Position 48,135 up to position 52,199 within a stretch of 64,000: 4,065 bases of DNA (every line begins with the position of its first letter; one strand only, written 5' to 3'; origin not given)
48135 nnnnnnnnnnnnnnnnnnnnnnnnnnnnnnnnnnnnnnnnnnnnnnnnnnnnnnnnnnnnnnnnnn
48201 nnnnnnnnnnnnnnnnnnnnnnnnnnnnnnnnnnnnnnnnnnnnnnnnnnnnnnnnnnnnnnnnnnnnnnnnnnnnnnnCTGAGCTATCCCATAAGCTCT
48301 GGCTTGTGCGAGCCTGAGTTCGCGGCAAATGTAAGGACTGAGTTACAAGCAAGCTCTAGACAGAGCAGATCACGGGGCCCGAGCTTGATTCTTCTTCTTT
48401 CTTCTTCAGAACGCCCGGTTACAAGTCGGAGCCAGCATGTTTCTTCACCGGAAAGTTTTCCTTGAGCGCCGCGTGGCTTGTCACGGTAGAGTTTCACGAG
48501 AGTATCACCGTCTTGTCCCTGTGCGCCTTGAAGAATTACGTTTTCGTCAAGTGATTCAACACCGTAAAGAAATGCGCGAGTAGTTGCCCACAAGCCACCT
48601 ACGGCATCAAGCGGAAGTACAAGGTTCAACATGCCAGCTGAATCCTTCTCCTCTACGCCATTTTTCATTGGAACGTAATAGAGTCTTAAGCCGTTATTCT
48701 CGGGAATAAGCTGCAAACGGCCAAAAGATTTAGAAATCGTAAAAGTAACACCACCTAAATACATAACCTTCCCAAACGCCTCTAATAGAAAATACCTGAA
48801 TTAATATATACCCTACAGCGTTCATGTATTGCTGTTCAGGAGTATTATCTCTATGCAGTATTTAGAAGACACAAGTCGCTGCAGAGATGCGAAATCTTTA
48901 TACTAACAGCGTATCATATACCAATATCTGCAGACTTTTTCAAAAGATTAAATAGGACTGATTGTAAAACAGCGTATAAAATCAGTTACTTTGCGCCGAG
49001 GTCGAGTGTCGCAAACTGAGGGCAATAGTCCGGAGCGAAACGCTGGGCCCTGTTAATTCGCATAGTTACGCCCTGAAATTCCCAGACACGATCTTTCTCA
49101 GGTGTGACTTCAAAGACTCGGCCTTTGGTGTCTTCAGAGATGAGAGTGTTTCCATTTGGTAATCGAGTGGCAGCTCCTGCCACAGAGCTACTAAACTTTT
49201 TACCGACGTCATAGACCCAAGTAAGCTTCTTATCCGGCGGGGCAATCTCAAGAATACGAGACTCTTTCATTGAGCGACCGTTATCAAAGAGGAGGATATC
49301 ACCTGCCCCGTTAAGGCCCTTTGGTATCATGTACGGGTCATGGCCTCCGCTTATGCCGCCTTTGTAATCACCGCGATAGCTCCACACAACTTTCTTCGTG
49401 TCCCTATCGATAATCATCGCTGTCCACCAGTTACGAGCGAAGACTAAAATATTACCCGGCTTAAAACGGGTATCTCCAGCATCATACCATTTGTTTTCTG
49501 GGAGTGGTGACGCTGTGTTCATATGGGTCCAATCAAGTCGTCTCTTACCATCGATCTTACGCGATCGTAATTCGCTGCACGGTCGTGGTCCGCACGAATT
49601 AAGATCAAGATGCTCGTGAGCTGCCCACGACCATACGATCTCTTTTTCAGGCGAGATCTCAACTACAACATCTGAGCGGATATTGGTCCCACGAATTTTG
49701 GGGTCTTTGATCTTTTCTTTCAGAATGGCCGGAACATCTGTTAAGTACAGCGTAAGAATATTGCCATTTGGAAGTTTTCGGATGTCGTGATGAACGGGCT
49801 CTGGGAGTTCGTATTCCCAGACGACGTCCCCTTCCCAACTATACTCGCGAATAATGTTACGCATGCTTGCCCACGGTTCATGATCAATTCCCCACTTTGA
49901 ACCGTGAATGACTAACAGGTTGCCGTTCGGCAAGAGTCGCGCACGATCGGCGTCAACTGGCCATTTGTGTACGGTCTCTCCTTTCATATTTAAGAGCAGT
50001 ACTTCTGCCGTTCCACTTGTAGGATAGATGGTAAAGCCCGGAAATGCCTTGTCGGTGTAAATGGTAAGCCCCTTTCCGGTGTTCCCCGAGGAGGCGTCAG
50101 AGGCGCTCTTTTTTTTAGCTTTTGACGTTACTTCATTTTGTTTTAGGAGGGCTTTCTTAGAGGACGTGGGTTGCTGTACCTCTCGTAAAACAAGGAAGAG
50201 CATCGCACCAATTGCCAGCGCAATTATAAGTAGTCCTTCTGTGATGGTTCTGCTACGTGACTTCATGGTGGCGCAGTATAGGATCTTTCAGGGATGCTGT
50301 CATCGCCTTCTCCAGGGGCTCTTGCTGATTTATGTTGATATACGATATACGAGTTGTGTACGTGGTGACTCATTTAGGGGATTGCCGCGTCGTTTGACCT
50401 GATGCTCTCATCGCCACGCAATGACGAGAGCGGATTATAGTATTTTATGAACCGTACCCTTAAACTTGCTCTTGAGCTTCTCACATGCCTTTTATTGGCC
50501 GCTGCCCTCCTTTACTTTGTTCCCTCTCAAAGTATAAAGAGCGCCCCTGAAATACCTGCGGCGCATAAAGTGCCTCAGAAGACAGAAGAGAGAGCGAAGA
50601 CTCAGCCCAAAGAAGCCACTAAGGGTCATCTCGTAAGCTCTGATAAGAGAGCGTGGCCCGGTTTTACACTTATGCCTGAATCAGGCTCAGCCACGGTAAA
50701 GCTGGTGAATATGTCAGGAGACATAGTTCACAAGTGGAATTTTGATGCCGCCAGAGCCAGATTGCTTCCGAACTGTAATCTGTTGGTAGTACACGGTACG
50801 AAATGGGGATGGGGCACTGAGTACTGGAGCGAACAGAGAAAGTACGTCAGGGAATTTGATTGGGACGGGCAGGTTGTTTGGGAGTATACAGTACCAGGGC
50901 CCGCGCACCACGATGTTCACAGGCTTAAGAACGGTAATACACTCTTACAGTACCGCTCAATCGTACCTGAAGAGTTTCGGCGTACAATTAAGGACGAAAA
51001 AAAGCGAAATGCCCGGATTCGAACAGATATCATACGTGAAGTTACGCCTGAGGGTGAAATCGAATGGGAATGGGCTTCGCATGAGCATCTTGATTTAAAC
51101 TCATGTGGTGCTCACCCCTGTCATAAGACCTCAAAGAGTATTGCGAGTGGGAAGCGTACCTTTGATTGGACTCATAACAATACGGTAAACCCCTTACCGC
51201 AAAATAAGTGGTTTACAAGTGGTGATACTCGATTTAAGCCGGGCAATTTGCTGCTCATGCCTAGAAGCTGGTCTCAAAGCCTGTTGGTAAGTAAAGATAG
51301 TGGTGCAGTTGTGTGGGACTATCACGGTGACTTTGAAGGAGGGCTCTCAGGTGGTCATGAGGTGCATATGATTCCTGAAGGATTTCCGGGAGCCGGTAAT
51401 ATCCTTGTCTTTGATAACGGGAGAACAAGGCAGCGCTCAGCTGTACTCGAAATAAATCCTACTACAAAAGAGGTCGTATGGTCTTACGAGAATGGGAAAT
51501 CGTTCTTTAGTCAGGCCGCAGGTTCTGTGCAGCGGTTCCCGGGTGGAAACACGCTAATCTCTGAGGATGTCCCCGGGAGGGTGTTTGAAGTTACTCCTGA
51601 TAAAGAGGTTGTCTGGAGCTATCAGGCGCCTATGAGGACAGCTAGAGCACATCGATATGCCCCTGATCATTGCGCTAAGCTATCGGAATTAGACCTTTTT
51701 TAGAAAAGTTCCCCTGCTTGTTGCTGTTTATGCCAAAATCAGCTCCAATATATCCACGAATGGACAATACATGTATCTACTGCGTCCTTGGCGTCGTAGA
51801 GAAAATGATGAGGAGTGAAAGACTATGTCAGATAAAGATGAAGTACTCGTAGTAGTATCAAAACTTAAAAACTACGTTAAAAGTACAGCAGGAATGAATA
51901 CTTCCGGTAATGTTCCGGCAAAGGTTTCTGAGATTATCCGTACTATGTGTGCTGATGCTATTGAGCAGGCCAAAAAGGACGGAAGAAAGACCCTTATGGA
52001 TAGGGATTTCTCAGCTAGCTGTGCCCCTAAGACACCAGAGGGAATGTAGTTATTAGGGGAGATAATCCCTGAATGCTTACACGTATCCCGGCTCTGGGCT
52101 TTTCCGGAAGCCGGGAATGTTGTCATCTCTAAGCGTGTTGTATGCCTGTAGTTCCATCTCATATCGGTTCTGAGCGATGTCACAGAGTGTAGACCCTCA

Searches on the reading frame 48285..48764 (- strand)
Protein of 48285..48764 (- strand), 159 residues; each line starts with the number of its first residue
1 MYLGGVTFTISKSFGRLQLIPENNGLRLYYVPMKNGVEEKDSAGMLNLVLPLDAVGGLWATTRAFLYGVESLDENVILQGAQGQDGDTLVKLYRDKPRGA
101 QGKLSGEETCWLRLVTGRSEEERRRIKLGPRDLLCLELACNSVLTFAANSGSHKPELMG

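Call 24: search_protein_families(library=pfam, proteins=[window:48285-48764:-], max_evalue=0.01)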
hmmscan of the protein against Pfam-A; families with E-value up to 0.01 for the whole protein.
window:48285-48764:- (159 aa): 0 families

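Call 40: find_homologous_proteins(query=window:48285-48764:-, max_evalue=0.001)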
Query window:48285-48764:- (159 aa): 610 proteins with E <= 0.001 among 646 candidates; the best 120 are listed.
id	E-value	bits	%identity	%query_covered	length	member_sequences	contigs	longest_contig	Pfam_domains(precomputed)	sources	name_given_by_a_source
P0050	1.4e-100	352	100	100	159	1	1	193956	-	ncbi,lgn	-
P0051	1.2e-89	316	89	99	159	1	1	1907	-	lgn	-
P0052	1.2e-81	290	80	99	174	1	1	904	-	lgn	-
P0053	3.1e-80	286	79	100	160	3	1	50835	-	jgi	-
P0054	8.1e-80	284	81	97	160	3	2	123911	-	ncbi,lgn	-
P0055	1.5e-79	284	80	97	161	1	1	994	-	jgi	jgi:hypothetical protein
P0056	3.2e-79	282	79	99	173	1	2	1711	-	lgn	-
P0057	3.4e-79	282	78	99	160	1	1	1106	-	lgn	-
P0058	2.1e-78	280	79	99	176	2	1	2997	-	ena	-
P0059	2.1e-78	280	77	99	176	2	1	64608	-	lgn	-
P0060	2.1e-78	280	78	99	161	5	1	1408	-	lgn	-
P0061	3.9e-78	279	77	99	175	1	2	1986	-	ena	-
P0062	6.1e-78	278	79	99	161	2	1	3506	-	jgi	jgi:hypothetical protein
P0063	6.6e-78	278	80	99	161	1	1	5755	-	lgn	-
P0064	7.5e-78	278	78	99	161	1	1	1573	-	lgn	-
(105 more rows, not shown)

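Call 42: find_encoding_contigs(protein=P0050, flank=10000, max_places=3)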
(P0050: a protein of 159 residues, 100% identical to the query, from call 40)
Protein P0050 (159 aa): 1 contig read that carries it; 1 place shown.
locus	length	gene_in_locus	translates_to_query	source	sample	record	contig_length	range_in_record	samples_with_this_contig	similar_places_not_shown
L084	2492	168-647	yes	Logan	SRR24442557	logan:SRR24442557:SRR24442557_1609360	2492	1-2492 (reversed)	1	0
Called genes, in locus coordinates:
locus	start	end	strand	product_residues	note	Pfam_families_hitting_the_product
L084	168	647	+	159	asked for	-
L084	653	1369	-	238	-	PF01725:Ham1p_like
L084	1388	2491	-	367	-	?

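Call 52: predict_structure(alignment_id=A2)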
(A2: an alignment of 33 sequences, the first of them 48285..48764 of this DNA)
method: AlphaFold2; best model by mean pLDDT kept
length: 159 residues; sequences in the alignment: 33
mean_pLDDT: 79.5   pTM: 0.77
mean pLDDT of the five models: 79.5, 77.3, 76.5, 75.4, 75.3
residues with pLDDT >= 90: 46; 70-90: 77; 50-70: 25; < 50: 11
segments of 3 or more residues with pLDDT < 50: 1-4, 153-159
pLDDT, mean of each block of 10 residues (from residue 1): 67 91 89 87 85 88 83 72 70 76 68 81 86 94 85 46
secondary structure, 60 per line:
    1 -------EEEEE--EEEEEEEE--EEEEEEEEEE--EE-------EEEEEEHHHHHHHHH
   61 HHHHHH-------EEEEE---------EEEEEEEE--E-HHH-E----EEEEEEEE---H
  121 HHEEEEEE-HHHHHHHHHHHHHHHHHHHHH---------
elements in order: E8-12 E15-22 E25-34 E46-51 H52-66 E74-78 E88-95 E109-116 E123-128 H130-150

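Call 80: search_protein_families(library=ncbifam, proteins=[window:48285-48764:-], max_evalue=1)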
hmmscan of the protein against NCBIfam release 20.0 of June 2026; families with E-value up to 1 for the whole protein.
window:48285-48764:- (159 aa): 0 families

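Call 101: search_solved_structures(query=A2, max_evalue=10)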
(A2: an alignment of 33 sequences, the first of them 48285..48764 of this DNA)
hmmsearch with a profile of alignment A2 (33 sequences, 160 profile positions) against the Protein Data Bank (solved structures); distinct sequences matched with E-value up to 10: 0.

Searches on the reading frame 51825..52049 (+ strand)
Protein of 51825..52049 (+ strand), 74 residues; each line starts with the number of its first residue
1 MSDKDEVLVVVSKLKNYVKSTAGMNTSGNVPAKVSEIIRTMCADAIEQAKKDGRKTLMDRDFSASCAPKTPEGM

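Call 24: search_protein_families(library=pfam, proteins=[window:51825-52049:+], max_evalue=0.01)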
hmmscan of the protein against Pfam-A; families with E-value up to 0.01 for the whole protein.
window:51825-52049:+ (74 aa): 2 families
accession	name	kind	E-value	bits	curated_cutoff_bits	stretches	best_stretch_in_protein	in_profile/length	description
PF00808.29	CBFD_NFYB_HMF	-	0.0012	19.5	21.4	1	34-62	33-61/65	Histone-like transcription factor (CBF/NF-Y) and archaeal histone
PF18376.6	MDD_C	-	0.0046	17.2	23.2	1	7-64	2-55/186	Mevalonate 5-diphosphate decarboxylase C-terminal domain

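Call 100: search_solved_structures(query=window:51825-52049:+, max_evalue=1, show_alignments=1)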
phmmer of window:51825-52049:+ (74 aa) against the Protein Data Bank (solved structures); distinct sequences matched with E-value up to 1: 8.
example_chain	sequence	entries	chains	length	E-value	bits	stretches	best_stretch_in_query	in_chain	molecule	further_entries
8cmp_A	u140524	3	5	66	2.4e-10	43.6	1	6-62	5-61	CBFD_NFYB_HMF domain-containing protein | Transcription factor CBF/NF-Y/archaeal histone domain-containing protein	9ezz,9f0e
8fvx_A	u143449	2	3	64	2.9e-10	43.3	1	6-62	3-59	CBFD_NFYB_HMF domain-containing protein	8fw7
9qt0_A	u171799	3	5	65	0.00031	24.4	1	4-62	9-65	DUF1931 domain-containing protein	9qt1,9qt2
9f2c_A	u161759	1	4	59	0.043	17.6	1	8-60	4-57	hypothetical protein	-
5cwo_A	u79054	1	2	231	0.05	17.4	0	36-59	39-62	Designed helical repeat protein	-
8cwy_A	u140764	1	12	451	0.27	15.1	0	4-54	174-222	T32-15-1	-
8cws_A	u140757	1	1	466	0.38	14.6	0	4-54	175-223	F4132-2 Chain A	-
8bdk_A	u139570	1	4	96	0.45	14.4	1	33-63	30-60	DNA-binding protein HmvA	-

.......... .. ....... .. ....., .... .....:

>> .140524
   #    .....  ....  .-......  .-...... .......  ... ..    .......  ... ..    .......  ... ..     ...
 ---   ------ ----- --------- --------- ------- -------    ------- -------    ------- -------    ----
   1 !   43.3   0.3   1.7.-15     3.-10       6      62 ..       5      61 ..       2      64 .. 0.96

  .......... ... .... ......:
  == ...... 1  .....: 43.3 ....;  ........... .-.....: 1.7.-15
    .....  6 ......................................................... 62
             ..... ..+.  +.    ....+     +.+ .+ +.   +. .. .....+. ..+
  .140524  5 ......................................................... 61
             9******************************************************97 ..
